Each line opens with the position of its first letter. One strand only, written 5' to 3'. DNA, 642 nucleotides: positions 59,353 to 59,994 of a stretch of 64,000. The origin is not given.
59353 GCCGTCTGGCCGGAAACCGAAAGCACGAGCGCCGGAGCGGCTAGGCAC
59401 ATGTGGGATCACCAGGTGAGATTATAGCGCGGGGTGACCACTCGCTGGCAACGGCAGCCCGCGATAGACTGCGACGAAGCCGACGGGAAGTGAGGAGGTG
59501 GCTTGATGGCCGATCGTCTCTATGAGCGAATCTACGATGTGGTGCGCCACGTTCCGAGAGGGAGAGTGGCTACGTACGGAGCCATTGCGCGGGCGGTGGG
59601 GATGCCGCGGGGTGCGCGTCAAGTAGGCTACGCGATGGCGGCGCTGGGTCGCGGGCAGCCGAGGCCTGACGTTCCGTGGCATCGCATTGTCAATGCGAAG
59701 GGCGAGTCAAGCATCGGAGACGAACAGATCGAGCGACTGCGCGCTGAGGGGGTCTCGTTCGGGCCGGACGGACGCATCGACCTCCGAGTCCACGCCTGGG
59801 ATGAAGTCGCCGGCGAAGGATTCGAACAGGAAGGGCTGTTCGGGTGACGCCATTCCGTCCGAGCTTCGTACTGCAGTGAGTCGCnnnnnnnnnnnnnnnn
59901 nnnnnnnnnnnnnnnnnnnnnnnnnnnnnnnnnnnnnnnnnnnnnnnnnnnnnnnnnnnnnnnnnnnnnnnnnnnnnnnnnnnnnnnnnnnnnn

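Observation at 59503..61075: Alkyltransferase-like (ATL, Cys->Trp) protein co-oriented with an EndoQ-like PHP endonuclease: candidate two-gene lesion-sensor/incision module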

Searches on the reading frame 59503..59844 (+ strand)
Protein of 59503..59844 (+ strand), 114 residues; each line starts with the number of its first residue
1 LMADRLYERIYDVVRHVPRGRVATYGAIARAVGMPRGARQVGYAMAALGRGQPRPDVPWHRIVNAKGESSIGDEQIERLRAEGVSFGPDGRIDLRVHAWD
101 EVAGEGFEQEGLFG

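Call 5: search_protein_families(library=pfam, proteins=[window:59503-59844:+], max_evalue=0.01)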
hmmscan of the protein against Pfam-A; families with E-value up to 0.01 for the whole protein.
window:59503-59844:+ (114 aa): 1 family
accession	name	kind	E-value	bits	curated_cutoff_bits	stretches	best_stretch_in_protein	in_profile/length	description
PF01035.26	DNA_binding_1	-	2.4e-20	72.6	27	1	7-83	3-80/81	6-O-methylguanine DNA methyltransferase, DNA binding domain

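Call 6: search_protein_families(library=ncbifam, proteins=[window:59503-59844:+], max_evalue=0.01)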
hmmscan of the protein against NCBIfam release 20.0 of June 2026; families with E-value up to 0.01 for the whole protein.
window:59503-59844:+ (114 aa): 6 families
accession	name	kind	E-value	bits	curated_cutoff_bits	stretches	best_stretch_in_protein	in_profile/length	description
TIGR00589.1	ogt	superfamily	1.8e-09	37.5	46.4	1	8-68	5-62/80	methylated-DNA--[protein]-cysteine S-methyltransferase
NF041132.1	DNA_protcyst_Mta_Thcoc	equivalog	2.6e-05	24.1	250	1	8-68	95-151/169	methylated-DNA--protein-cysteine methyltransferase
NF007626.0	PRK10286.1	equivalog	5.3e-05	23.4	192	1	9-67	92-147/171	methylated-DNA--[protein]-cysteine S-methyltransferase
NF003022.0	PRK03887.1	equivalog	0.00012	21.9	164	1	8-68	95-151/175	methylated-DNA--protein-cysteine methyltransferase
NF038092.1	T4SS_ComB10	equivalog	0.00018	20.9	300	1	24-67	54-97/225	DNA type IV secretion system protein ComB10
NF011964.0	PRK15435.1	equivalog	0.00035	19.7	345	1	8-68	273-330/354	bifunctional DNA-binding transcriptional regulator/O6-methylguanine-DNA methyltransferase Ada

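Call 8: search_solved_structures(query=window:59503-59844:+, max_evalue=0.01, show_alignments=3)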
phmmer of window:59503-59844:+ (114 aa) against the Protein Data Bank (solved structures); distinct sequences matched with E-value up to 0.01: 13.
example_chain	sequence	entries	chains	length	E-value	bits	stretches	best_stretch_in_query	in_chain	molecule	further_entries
3gva_A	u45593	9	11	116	3e-18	69.4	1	2-86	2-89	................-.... protein 1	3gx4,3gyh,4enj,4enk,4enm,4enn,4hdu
2kif_A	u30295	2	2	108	2.2e-16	63.4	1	4-101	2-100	O6-methylguanine-DNA methyltransferase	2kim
4wxc_A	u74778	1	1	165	9.6e-05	25.9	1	7-71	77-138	Methylated-DNA--protein-cysteine methyltransferase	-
4bhb_A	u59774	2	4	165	0.00011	25.7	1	7-71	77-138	METHYLATED-DNA--PROTEIN-CYSTEINE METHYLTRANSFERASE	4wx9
4bhc_A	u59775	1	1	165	0.00011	25.7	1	7-71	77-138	METHYLATED-DNA--PROTEIN-CYSTEINE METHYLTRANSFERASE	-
4wxd_A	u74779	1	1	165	0.00011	25.7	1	7-71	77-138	Methylated-DNA--protein-cysteine methyltransferase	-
1sfe_A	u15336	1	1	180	0.00084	22.8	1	7-69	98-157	ADA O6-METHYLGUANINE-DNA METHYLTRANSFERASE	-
1mgt_A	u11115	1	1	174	0.0056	20.2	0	9-74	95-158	PROTEIN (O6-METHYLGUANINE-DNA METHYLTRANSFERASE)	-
1yfh_A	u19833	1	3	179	0.0058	20.1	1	10-68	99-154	Methylated-DNA--protein-cysteine methyltransferase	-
1qnt_A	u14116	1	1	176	0.0058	20.1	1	10-67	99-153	METHYLATED-DNA--PROTEIN-CYSTEINE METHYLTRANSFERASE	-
1eh6_A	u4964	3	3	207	0.0066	20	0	11-68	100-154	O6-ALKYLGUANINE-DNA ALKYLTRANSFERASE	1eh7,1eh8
1t39_A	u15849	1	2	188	0.0067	19.9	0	10-67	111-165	Methylated-DNA--protein-cysteine methyltransferase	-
1t38_A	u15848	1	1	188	0.0093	19.5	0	10-67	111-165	Methylated-DNA--protein-cysteine methyltransferase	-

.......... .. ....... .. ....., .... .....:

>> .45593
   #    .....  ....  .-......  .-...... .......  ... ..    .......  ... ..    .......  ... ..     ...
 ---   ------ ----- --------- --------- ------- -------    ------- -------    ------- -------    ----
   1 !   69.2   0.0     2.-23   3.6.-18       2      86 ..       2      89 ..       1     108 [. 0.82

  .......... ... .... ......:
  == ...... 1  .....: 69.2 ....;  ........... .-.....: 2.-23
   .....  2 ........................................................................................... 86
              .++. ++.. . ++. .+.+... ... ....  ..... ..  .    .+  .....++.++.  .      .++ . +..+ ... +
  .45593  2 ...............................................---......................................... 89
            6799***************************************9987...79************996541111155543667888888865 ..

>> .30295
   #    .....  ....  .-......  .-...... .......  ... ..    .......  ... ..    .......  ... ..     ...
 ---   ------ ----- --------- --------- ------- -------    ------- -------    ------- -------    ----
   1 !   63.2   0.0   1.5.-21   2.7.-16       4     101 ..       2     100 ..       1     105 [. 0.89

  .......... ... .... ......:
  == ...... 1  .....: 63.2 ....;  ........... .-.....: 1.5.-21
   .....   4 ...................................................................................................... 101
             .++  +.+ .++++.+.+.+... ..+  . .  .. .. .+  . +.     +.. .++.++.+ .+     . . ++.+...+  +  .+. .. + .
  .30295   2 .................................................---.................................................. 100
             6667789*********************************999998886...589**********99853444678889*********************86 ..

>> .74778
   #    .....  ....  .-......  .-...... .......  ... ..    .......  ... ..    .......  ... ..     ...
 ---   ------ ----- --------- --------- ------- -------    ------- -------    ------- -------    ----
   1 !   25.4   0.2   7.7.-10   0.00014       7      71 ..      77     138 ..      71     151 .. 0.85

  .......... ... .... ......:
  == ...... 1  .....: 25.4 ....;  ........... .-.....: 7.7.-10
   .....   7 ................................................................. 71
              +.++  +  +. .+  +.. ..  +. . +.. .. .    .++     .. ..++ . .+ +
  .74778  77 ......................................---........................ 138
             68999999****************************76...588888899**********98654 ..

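Call 21: list_cluster_members(proteins=[P0007, P0004, P0015, P0001, window:59506-59844:+])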
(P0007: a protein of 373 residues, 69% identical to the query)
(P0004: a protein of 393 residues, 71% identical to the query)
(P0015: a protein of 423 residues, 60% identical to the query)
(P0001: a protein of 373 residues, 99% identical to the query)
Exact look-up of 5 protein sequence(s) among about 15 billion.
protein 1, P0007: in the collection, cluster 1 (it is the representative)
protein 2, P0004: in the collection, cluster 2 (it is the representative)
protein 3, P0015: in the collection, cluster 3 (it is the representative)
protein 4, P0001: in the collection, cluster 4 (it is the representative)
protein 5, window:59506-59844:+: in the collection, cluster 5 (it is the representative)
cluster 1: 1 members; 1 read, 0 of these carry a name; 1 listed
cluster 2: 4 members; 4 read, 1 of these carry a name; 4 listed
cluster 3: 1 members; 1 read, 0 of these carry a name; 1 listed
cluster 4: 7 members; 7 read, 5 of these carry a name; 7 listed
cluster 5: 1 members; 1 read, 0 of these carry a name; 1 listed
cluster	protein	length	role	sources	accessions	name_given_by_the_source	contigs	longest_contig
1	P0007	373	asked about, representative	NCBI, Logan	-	-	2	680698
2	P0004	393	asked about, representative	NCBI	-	-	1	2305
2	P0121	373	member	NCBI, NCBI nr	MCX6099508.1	MAG: endonuclease Q family protein [Candidatus Bipolaricaulota bacterium] | endonuclease Q family protein [Candidatus Bipolaricaulota bacterium]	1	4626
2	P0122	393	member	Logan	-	-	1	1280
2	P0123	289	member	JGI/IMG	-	-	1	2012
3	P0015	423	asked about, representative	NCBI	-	-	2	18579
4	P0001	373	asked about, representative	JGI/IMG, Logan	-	uncharacterized protein (TIGR00375 family)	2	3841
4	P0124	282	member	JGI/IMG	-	DNA helicase-2/ATP-dependent DNA helicase PcrA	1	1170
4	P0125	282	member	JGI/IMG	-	DNA helicase-2/ATP-dependent DNA helicase PcrA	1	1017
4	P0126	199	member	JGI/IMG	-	uncharacterized protein (TIGR00375 family)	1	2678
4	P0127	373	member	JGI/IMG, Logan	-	DNA helicase-2/ATP-dependent DNA helicase PcrA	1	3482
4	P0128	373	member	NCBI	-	-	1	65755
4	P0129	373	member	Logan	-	-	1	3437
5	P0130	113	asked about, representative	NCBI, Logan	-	-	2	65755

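Call 28: find_related_loci(query=A2, collection=metagenome_contigs, flank=6000)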
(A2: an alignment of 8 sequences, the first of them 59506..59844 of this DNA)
Query A2 (113 aa) in metagenome_contigs; peptide patterns used: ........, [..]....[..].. (x = any residue, [..] = any of these).
600 stretches matched a pattern (row limit reached: there are more); 590 encode a relative of the query (tblastn E <= 1e-3); the best 80 are kept; 80 distinct loci.
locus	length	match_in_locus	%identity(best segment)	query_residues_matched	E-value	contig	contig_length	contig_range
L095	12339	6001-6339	83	1-113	4e-59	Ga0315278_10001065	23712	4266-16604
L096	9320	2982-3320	81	1-113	4e-55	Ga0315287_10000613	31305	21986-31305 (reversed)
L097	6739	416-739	72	1-113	2e-48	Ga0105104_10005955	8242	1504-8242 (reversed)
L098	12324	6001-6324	68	1-113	2e-46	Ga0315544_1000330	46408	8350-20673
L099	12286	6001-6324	68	1-113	1e-45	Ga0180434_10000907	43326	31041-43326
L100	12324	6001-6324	70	1-113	1e-45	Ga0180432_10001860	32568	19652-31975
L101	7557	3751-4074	66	1-113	8e-45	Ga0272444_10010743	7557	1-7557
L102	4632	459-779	65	1-112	5e-45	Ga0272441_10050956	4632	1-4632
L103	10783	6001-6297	71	1-99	2e-44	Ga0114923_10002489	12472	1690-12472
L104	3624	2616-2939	63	1-113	2e-43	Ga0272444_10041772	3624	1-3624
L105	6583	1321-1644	65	1-113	1e-43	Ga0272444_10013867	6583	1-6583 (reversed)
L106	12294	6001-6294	69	1-98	3e-43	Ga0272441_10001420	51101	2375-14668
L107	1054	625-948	64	1-113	9e-45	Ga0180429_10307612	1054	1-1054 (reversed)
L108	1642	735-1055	64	1-112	2e-43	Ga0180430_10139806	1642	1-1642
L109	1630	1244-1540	71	1-99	5e-43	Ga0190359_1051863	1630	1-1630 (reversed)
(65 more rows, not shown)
